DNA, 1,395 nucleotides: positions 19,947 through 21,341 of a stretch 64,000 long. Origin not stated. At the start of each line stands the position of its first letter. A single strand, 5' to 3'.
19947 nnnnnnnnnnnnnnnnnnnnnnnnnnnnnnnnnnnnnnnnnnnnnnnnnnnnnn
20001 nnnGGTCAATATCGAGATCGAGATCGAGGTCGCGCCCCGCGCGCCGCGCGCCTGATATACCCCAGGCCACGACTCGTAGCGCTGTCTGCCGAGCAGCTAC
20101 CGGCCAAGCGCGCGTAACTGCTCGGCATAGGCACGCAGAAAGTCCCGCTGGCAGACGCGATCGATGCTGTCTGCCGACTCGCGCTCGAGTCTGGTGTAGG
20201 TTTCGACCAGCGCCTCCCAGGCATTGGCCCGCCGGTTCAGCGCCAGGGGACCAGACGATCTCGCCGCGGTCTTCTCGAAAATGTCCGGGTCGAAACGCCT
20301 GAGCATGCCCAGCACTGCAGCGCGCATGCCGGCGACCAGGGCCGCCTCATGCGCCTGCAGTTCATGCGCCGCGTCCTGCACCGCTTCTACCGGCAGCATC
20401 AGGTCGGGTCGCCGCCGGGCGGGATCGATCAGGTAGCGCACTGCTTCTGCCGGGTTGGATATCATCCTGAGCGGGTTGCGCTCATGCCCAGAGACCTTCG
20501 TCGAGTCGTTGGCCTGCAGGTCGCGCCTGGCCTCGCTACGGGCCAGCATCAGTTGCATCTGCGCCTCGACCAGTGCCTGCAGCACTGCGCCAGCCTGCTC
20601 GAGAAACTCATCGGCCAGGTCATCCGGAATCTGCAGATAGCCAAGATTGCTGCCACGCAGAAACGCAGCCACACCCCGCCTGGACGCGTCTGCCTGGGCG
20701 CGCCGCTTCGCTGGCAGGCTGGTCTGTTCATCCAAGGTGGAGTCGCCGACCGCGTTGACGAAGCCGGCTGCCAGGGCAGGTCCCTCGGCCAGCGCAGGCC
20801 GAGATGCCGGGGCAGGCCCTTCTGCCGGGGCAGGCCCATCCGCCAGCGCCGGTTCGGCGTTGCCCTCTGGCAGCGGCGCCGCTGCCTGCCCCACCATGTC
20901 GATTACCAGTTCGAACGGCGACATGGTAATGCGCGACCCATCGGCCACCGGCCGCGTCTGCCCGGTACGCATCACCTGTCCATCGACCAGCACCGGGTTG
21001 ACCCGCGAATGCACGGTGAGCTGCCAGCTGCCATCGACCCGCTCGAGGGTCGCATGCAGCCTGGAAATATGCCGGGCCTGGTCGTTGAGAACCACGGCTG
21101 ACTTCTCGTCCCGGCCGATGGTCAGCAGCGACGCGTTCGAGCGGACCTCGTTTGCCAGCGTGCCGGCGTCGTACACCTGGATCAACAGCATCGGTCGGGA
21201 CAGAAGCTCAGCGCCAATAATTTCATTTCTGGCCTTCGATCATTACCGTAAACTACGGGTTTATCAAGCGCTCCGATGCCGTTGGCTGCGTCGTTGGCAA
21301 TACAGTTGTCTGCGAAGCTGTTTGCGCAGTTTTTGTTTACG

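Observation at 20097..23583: TagH-type FHA protein plus PpkA-like membrane kinase, with no T6SS or PP2C gene anywhere in the window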

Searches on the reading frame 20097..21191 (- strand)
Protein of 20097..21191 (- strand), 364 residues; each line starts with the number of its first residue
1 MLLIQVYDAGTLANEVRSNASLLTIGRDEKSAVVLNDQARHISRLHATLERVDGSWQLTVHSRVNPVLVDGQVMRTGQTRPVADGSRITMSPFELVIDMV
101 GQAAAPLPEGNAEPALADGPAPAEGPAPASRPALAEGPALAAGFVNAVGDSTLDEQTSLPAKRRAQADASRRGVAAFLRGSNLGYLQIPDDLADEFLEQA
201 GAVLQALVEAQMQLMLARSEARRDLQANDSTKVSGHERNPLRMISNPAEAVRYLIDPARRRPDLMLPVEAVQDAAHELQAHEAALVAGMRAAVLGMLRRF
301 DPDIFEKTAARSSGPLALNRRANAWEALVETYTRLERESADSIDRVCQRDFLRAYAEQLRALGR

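Call 3: search_protein_families(library=pfam, proteins=[window:20097-21191:-], max_evalue=1)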
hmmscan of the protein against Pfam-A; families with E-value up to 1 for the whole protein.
window:20097-21191:- (364 aa): 3 families
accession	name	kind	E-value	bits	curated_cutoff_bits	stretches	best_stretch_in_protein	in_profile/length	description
PF20232.3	T6SS_FHA_C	-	5.3e-35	121.3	23.7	1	186-358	8-180/180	C-terminal domain of Type VI secretion system FHA protein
PF00498.31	FHA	-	2.2e-09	38.1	20.7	1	24-90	2-66/67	FHA domain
PF16697.10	Yop-YscD_cpl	-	6.4e-08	33.2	33.2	1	21-96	17-89/94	Inner membrane component of T3SS, cytoplasmic domain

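Call 4: search_protein_families(library=ncbifam, proteins=[window:20097-21191:-], max_evalue=1)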
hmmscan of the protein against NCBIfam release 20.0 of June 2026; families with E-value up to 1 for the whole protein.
window:20097-21191:- (364 aa): 2 families
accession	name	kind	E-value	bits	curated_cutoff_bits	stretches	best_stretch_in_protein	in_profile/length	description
TIGR03354.1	VI_FHA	hypoth_equivalog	8.7e-50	170.7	120.25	2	105-360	161-420/420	type VI secretion system-associated FHA domain protein TagH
NF049868.1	FhaB_Rv0019c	equivalog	0.0039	17.2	125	1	16-82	81-145/158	FHA domain-containing protein FhaB/FipA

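Call 7: find_encoding_contigs(protein=window:20097-21191:-, flank=10000, max_places=6)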
Protein window:20097-21191:- (364 aa): no gene with exactly this product is on record in the collection.

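Call 8: find_homologous_proteins(query=window:20097-21191:-)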
Query window:20097-21191:- (364 aa): 27 proteins with E <= 0.001 among 8000 candidates.
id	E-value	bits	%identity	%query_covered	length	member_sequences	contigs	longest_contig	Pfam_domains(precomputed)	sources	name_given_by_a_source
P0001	5.2e-228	774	100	100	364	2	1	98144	PF00498.32,PF16697.11,PF20232.4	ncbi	-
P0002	1.6e-222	756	95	100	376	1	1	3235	PF00498.32,PF16697.11,PF20232.4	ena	-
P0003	9.9e-97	342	52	60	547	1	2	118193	PF00498.32,PF16697.11,PF20232.4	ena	-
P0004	2.1e-94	335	49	100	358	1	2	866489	PF00498.32,PF16697.11,PF20232.4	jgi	jgi:predicted component of type VI protein secretion system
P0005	2.6e-82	295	56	52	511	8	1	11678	PF20232.4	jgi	jgi:type VI secretion system FHA domain protein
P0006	1.9e-71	259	56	29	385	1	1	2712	PF00498.32,PF16697.11,PF20232.4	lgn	-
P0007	1.9e-69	253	39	100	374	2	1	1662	PF00498.32,PF16697.11,PF20232.4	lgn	-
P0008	1.4e-59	220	57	52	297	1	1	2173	PF20232.4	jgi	jgi:type VI secretion system FHA domain protein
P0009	1.5e-54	204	42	54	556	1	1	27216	PF00498.32,PF16697.11,PF20232.4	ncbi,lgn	ncbi:MAG: type VI secretion system-associated FHA domain protein TagH [Pseudomonadota bacterium]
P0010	1.8e-27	115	35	51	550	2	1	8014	PF00498.32,PF20232.4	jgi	jgi:FHA domain-containing protein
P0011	7.1e-27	113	35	27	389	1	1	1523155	PF00498.32,PF20232.4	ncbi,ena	-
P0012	1.5e-26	112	28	99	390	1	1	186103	PF00498.32,PF20232.4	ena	-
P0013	2.8e-25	107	36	52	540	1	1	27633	PF00498.32,PF20232.4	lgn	-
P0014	4.7e-25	107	35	51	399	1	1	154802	PF00498.32,PF16697.11,PF20232.4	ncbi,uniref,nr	ncbi:type VI secretion system-associated FHA domain protein TagH [Trinickia fusca]|uniref:Type VI se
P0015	1.7e-22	98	29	95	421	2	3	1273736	PF00498.32,PF16697.11,PF20232.4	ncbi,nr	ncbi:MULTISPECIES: type VI secretion system-associated FHA domain protein TagH [Paraburkholderia]|nr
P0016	7.4e-22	96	34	51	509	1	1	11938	PF00498.32,PF20232.4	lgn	-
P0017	1.2e-20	92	34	51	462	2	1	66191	PF00498.32,PF16697.11,PF20232.4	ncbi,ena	-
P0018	2.0e-20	91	29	95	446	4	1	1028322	PF00498.32,PF16697.11,PF20232.4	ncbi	-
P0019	3.8e-20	91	29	91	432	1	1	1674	PF00498.32,PF16697.11,PF20232.4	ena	-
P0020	5.8e-20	90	35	52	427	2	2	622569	PF00498.32,PF16697.11,PF20232.4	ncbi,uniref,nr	ncbi:type VI secretion system-associated FHA domain protein TagH [Paraburkholderia sacchari]|uniref:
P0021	3.3e-19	87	28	95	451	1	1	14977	PF00498.32,PF16697.11,PF20232.4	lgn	-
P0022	5.6e-19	87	35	52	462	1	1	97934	PF00498.32,PF16697.11,PF20232.4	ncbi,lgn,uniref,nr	ncbi:type VI secretion system-associated FHA domain protein TagH [Paraburkholderia guartelaensis]|un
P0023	2.4e-18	85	28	51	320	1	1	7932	PF00498.32,PF20232.4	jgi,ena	-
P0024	2.6e-18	85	32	51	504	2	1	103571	PF00498.32,PF16697.11,PF20232.4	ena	-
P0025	2.6e-18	85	28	51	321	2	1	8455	PF20232.4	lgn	-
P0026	1.5e-17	82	34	52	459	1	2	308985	PF00498.32,PF16697.11,PF20232.4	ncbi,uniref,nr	ncbi:type VI secretion system-associated FHA domain protein TagH [Paraburkholderia silviterrae]|unir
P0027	1.5e-16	79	31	50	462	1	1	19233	PF00498.32,PF20232.4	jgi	jgi:type VI secretion system FHA domain protein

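Call 9: find_encoding_contigs(protein=P0001, flank=10000, max_places=4)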
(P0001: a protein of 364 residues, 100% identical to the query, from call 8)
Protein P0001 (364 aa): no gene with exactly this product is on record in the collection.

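Call 10: find_encoding_contigs(protein=P0004, flank=10000, max_places=4)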
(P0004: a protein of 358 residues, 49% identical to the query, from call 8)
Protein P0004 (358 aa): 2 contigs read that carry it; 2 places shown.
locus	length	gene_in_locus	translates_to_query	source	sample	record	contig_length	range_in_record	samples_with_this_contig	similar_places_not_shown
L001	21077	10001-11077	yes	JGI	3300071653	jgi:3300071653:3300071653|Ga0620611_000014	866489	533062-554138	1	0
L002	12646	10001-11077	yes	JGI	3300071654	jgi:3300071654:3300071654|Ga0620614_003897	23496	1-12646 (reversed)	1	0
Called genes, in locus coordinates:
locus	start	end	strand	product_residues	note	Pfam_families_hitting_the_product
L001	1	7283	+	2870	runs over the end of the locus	-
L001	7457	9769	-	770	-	PF00069:Pkinase, PF07714:PK_Tyr_Ser-Thr, PF03109:ABC1 (weak), PF07382:HC2 (weak)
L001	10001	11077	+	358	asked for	PF16697:Yop-YscD_cpl (weak), PF00498:FHA, PF20232:T6SS_FHA_C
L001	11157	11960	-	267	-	PF00528:BPD_transp_1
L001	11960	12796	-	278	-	PF00005:ABC_tran, PF13304:AAA_21 (faint)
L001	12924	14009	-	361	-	PF13379:NMT1_2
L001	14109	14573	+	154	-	PF01042:Ribonuc_L-PSP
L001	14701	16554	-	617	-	PF17297:PEPCK_N, PF00821:PEPCK_GTP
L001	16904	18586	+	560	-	PF06418:CTP_synth_N, PF00117:GATase, PF07722:Peptidase_C26 (weak)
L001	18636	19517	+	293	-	PF00793:DAHP_synth_1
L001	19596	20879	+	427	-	PF03952:Enolase_N, PF00113:Enolase_C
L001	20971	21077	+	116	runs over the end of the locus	PF04977:DivIC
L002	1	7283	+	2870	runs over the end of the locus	-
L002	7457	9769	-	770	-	PF00069:Pkinase, PF07714:PK_Tyr_Ser-Thr, PF03109:ABC1 (weak), PF07382:HC2 (weak)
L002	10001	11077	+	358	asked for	PF16697:Yop-YscD_cpl (weak), PF00498:FHA, PF20232:T6SS_FHA_C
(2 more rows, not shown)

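Call 12: find_encoding_contigs(protein=P0003, flank=10000, max_places=3)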
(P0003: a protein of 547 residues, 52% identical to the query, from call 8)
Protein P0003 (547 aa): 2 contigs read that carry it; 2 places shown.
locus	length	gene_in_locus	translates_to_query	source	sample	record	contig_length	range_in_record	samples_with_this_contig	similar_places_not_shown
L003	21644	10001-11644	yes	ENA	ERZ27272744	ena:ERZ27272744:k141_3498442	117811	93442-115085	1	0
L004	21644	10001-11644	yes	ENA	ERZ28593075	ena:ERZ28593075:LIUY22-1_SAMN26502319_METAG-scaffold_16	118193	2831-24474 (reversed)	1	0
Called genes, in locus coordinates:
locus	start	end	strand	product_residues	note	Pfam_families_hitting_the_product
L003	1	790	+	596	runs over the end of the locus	PF08479:POTRA_2, PF03865:ShlB, PF01103:Omp85 (weak)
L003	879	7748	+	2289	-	-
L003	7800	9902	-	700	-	PF00069:Pkinase, PF07714:PK_Tyr_Ser-Thr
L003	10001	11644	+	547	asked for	PF16697:Yop-YscD_cpl (weak), PF00498:FHA, PF20232:T6SS_FHA_C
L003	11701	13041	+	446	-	PF05936:T6SS_VasE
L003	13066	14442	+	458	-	PF09850:DotU, PF00691:OmpA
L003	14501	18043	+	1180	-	PF14331:IcmF-related_N, PF06761:IcmF-related, PF06744:IcmF_C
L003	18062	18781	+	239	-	PF09867:TagF_N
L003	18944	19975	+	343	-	PF06812:ImpA_N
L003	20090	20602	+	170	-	PF05591:T6SS_VipA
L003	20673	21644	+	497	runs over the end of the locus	PF05943:VipB, PF18945:VipB_2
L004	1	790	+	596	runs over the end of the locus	PF08479:POTRA_2, PF03865:ShlB, PF01103:Omp85 (weak)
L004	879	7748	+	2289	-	-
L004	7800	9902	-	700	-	PF00069:Pkinase, PF07714:PK_Tyr_Ser-Thr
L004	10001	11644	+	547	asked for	PF16697:Yop-YscD_cpl (weak), PF00498:FHA, PF20232:T6SS_FHA_C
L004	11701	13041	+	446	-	PF05936:T6SS_VasE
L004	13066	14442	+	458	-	PF09850:DotU, PF00691:OmpA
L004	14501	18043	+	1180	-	PF14331:IcmF-related_N, PF06761:IcmF-related, PF06744:IcmF_C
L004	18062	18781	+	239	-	PF09867:TagF_N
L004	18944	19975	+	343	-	PF06812:ImpA_N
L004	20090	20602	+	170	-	PF05591:T6SS_VipA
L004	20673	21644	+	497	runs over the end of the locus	PF05943:VipB, PF18945:VipB_2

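Call 13: find_encoding_contigs(protein=P0009, flank=10000, max_places=3)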
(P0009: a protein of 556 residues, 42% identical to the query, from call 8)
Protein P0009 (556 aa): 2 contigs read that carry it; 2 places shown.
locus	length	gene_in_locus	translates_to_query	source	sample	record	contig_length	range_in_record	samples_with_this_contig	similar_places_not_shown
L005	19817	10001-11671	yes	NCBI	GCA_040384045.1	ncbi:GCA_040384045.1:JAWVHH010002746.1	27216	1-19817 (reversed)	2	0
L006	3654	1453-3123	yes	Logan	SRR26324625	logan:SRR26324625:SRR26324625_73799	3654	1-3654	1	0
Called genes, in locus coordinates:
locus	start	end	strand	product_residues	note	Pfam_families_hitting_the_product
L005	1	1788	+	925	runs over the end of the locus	PF13191:AAA_16, PF23569:NBD_SMAX1, PF00004:AAA, PF17871:AAA_lid_9, PF00004:AAA (weak), PF07724:AAA_2, PF07728:AAA_5, PF10431:ClpB_D2-small, +5 more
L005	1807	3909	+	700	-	PF05954:Phage_GPD, PF04717:Phage_base_V, PF22178:Gp5_trimer_C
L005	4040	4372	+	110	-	-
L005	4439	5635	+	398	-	-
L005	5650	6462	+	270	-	-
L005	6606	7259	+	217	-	-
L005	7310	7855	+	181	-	-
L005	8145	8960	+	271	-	PF00481:PP2C (weak), PF13672:PP2C_2, PF07228:SpoIIE (weak)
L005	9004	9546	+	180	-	PF13503:DUF4123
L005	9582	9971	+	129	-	PF14107:DUF4280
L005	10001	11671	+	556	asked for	PF16697:Yop-YscD_cpl (weak), PF00498:FHA (weak), PF20232:T6SS_FHA_C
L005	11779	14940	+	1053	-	PF00069:Pkinase, PF07714:PK_Tyr_Ser-Thr, PF03109:ABC1 (weak)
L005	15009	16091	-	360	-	PF00710:Asparaginase, PF17763:Asparaginase_C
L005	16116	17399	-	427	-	PF01979:Amidohydro_1, PF07969:Amidohydro_3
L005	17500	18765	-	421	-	PF00375:SDF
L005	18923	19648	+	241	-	PF00005:ABC_tran, PF02463:SMC_N, PF13304:AAA_21 (faint)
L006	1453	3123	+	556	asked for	PF16697:Yop-YscD_cpl (weak), PF00498:FHA (weak), PF20232:T6SS_FHA_C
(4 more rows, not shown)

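Call 14: list_cluster_members(proteins=[P0001, P0002, P0003, P0004])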
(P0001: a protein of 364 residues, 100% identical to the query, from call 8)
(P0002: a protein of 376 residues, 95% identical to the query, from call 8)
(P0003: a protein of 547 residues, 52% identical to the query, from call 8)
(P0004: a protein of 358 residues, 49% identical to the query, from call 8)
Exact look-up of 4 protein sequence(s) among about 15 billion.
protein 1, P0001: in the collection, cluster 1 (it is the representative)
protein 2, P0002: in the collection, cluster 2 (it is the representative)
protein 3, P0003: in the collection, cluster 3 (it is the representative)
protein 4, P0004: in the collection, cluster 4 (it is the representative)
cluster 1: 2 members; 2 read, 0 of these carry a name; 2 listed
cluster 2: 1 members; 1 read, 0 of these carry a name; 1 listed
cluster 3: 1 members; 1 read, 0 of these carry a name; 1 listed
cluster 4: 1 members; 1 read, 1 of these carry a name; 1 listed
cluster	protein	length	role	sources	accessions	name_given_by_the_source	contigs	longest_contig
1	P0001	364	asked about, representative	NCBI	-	-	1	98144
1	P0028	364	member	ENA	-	-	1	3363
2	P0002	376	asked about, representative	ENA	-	-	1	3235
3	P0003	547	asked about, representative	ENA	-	-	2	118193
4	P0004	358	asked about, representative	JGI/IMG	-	predicted component of type VI protein secretion system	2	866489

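Call 18: find_related_loci(query=A2, collection=genome_contigs, flank=10000)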
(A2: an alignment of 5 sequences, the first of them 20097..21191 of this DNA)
Query A2 (364 aa) in genome_contigs; peptide patterns used: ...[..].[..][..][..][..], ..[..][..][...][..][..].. (x = any residue, [..] = any of these).
123 stretches matched a pattern; 3 encode a relative of the query (tblastn E <= 1e-3); 3 distinct loci.
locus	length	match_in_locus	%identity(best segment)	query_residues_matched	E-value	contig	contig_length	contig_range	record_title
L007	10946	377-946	58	175-364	3e-70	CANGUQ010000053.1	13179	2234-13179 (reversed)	MAG: Betaproteobacteria bacterium isolate RE-15aug16-108 genome assembly, contig: RE-15aug16-C6998, whole genome shotgun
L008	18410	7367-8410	32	23-362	4e-54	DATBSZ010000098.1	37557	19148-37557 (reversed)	MAG TPA_asm: Burkholderiales bacterium isolate SMAG_U4170 k141_2336959, whole genome shotgun sequence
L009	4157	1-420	59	225-364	1e-53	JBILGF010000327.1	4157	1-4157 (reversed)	MAG: Burkholderiales bacterium isolate ME2016-09-23_3300044730_group7_bin239 Rohwer_bin2331_scaffold_38667_c1, whole gen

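Call 30: find_encoding_contigs(protein=P0002, flank=5000, max_places=3)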
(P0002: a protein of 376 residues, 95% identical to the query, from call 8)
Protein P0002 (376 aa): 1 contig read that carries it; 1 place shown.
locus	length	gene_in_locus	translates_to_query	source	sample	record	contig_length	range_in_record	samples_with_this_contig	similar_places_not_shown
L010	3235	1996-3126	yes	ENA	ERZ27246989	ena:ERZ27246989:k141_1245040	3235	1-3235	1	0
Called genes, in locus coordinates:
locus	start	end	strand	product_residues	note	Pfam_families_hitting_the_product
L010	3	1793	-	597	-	?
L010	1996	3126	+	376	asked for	PF16697:Yop-YscD_cpl, PF00498:FHA, PF20232:T6SS_FHA_C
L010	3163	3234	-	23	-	?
